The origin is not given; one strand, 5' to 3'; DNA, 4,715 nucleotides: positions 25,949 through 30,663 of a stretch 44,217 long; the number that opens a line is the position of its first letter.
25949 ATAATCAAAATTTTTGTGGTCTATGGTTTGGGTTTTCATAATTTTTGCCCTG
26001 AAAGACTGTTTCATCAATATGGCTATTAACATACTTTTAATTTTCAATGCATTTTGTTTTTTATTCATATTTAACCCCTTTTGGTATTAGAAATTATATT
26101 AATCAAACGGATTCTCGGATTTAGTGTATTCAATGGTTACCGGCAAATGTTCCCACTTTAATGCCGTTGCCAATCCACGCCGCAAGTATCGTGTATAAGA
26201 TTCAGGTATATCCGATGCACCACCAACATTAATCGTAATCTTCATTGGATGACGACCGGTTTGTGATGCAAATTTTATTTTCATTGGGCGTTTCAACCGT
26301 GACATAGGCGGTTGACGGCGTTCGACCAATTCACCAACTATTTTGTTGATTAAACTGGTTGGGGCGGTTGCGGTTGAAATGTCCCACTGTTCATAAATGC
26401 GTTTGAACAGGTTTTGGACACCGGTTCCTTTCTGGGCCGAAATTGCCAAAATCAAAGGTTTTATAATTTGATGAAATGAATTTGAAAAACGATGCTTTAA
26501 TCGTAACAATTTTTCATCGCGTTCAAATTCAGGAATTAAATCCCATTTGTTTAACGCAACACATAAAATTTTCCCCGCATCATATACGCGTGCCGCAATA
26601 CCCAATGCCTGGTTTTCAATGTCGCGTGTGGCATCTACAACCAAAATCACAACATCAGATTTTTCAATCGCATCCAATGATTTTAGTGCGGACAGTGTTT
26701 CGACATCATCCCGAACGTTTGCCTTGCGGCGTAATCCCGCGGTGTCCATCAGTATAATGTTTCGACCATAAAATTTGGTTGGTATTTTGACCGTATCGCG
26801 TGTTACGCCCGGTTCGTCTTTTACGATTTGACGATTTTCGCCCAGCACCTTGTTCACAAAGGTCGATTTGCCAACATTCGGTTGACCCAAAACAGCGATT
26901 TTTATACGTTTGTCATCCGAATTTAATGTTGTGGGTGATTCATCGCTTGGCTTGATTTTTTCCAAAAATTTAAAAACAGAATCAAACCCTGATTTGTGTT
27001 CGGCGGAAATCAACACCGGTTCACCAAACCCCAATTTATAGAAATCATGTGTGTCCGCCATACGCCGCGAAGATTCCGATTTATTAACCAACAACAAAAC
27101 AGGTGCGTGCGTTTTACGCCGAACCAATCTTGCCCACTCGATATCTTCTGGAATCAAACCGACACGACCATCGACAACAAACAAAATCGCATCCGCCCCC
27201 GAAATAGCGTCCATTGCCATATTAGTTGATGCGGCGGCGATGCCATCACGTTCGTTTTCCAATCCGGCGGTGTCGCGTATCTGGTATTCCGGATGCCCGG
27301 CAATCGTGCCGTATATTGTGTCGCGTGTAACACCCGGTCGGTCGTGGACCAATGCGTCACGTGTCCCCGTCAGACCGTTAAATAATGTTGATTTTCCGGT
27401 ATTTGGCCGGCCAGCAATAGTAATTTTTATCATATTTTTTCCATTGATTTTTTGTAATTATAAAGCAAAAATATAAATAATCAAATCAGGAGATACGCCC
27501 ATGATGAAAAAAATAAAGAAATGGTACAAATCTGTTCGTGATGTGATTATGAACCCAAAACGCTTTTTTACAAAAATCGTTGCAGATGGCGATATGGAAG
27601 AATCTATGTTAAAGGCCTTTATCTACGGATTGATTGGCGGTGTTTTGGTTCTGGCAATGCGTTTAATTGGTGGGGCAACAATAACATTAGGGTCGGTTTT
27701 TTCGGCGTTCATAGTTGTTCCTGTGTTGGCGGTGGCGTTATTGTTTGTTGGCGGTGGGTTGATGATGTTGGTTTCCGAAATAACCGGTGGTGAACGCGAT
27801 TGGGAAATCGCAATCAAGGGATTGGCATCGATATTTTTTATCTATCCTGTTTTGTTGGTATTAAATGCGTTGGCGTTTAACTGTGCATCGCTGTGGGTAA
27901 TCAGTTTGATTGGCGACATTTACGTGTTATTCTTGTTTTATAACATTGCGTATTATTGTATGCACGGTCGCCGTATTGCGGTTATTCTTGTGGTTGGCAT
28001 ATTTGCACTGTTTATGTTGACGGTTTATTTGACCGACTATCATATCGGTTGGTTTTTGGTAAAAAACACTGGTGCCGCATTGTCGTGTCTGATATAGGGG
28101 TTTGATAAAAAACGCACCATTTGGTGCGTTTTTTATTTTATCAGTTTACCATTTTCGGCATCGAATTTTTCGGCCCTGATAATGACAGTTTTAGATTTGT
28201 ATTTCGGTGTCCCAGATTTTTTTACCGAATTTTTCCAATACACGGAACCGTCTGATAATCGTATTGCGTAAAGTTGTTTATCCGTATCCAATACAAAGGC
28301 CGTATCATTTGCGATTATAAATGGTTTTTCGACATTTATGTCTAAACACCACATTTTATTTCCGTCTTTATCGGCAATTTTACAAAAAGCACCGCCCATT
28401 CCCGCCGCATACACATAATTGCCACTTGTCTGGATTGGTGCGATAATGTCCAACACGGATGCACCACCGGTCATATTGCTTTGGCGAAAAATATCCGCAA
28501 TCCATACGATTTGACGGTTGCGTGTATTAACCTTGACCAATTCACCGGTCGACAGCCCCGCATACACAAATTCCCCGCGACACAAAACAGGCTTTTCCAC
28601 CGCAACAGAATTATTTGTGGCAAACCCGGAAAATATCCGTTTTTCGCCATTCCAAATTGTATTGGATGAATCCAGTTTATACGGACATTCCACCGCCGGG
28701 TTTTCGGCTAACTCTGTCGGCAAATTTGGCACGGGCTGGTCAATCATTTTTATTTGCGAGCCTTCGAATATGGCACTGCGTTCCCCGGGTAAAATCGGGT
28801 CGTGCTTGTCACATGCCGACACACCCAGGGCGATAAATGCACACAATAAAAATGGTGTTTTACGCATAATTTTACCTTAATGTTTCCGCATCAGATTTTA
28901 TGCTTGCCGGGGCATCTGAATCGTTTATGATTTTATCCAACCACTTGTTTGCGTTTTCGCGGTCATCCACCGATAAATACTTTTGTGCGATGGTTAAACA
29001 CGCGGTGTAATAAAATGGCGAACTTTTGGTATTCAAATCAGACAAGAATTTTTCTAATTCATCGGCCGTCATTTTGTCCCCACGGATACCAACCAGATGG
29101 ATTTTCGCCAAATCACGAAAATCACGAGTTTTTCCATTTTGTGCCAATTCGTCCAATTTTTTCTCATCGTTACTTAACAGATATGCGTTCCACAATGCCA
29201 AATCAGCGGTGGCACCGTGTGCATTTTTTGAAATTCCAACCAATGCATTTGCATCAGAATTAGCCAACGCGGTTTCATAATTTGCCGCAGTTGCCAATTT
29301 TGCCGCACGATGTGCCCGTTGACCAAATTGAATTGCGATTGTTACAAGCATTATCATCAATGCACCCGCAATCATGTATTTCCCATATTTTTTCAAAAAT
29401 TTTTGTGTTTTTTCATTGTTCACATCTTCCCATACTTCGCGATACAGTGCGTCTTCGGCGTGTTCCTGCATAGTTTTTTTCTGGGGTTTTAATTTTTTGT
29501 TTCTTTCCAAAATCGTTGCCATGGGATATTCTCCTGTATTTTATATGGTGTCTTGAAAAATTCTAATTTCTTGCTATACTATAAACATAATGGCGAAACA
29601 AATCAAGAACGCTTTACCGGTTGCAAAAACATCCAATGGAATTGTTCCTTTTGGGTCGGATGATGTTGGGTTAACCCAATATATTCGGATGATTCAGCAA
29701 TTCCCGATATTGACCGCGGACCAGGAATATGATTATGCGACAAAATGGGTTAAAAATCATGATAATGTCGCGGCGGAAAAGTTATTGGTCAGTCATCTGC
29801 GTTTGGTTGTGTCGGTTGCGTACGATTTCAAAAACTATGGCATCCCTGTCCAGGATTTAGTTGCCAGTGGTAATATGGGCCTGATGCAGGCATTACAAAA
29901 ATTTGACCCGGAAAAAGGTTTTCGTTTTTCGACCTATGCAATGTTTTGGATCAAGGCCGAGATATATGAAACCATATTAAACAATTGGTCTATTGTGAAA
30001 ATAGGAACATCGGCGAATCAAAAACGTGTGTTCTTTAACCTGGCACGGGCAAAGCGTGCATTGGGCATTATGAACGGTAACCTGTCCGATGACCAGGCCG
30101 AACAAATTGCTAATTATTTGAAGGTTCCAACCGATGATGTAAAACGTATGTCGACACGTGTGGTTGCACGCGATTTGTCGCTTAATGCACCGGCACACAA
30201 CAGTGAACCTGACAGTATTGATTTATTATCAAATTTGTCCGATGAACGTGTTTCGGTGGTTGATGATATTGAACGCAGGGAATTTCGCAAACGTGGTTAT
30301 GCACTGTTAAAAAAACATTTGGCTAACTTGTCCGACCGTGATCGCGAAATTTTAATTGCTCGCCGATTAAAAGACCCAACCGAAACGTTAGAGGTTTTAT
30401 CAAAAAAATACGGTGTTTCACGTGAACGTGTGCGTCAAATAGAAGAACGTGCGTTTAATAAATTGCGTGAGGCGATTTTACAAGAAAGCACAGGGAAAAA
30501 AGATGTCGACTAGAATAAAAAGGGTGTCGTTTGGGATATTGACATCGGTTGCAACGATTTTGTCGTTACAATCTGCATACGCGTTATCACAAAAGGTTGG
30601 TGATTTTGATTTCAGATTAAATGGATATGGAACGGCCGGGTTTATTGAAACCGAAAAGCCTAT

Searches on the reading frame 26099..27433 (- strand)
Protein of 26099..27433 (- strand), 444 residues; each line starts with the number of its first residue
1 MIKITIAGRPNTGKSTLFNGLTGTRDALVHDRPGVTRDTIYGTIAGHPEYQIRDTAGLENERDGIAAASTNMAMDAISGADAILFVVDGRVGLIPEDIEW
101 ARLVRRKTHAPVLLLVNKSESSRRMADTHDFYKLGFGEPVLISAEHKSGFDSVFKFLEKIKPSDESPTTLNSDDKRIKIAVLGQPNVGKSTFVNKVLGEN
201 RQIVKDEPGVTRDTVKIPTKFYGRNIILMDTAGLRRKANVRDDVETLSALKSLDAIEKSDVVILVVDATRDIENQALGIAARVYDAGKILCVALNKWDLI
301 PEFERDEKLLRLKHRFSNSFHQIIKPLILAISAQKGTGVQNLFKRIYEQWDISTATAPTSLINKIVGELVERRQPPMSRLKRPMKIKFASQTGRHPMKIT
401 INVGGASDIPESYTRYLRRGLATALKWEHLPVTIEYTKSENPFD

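Call 9: search_protein_families(library=pfam, proteins=[window:26099-27433:-], max_evalue=0.00001)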
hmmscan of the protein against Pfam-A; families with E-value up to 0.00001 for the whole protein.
window:26099-27433:- (444 aa): 6 families
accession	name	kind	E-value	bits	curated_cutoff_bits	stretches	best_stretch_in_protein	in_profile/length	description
PF01926.29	MMR_HSR1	-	5.5e-47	159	21.9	2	3-118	1-113/113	50S ribosome-binding GTPase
PF02421.24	FeoB_N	-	3.9e-24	85.4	27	2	178-345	2-155/156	Ferrous iron transport protein B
PF14714.11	KH_dom-like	-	1.7e-15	57.5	27.3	1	358-436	3-80/81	KH-domain-like of EngA bacterial GTPase enzymes, C-terminal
PF00009.33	GTP_EFTU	-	6.7e-15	55.6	26.5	1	207-348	52-184/188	Elongation factor Tu GTP binding domain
PF00350.29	Dynamin_N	-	4.3e-13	50.1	27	0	179-217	1-38/168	Dynamin family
PF03193.22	RsgA_GTPase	-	6.4e-06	26.5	30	0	178-215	108-148/174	RsgA GTPase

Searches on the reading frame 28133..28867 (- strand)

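Call 9: search_protein_families(library=pfam, proteins=[window:28133-28867:-], max_evalue=0.00001)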
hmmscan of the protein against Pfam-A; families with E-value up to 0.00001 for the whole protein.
window:28133-28867:- (244 aa): 2 families
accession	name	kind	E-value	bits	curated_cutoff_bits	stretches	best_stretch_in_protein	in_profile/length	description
PF13360.13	PQQ_2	-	5.7e-12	46.2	27.6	1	83-213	109-233/233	Outer membrane protein assembly factor BamB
PF13570.13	Beta-prop_ACSF4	-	7.4e-06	26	133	0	92-215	138-253/329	Beta-alanine-activating enzyme, beta-propeller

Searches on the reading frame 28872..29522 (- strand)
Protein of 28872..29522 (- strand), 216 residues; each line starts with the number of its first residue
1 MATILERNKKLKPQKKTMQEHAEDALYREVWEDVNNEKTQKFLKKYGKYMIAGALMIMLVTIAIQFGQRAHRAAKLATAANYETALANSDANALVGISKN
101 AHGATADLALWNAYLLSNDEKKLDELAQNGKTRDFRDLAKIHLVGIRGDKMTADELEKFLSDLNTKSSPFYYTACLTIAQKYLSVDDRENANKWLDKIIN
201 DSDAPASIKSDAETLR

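Call 9: search_protein_families(library=pfam, proteins=[window:28872-29522:-], max_evalue=0.00001)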
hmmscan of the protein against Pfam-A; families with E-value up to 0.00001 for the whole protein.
window:28872-29522:- (216 aa): 1 family
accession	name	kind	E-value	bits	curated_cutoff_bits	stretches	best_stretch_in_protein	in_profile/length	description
PF10858.15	DUF2659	-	6e-07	29.8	27.7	0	151-215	148-212/216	Protein of unknown function (DUF2659)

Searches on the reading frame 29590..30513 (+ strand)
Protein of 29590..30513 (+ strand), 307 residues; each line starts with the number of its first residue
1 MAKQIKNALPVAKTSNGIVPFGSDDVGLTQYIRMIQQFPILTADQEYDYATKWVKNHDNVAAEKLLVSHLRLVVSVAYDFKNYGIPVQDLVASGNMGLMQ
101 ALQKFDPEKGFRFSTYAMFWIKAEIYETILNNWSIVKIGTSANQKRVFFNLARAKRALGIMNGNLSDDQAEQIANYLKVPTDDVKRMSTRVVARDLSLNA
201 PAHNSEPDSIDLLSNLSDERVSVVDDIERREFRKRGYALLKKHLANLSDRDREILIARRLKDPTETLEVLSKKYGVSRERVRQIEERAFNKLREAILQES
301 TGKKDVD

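Call 10: search_protein_families(library=pfam, proteins=[window:29590-30513:+], max_evalue=0.00001)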
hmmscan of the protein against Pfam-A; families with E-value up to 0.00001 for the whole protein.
window:29590-30513:+ (307 aa): 2 families
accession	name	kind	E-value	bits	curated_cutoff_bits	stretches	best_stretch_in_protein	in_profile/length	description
PF04542.20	Sigma70_r2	-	4.2e-17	62.1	24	1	67-133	3-69/71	Sigma-70 region 2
PF04545.22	Sigma70_r4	-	2.6e-14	52.9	24.1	1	244-294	2-50/50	Sigma-70, region 4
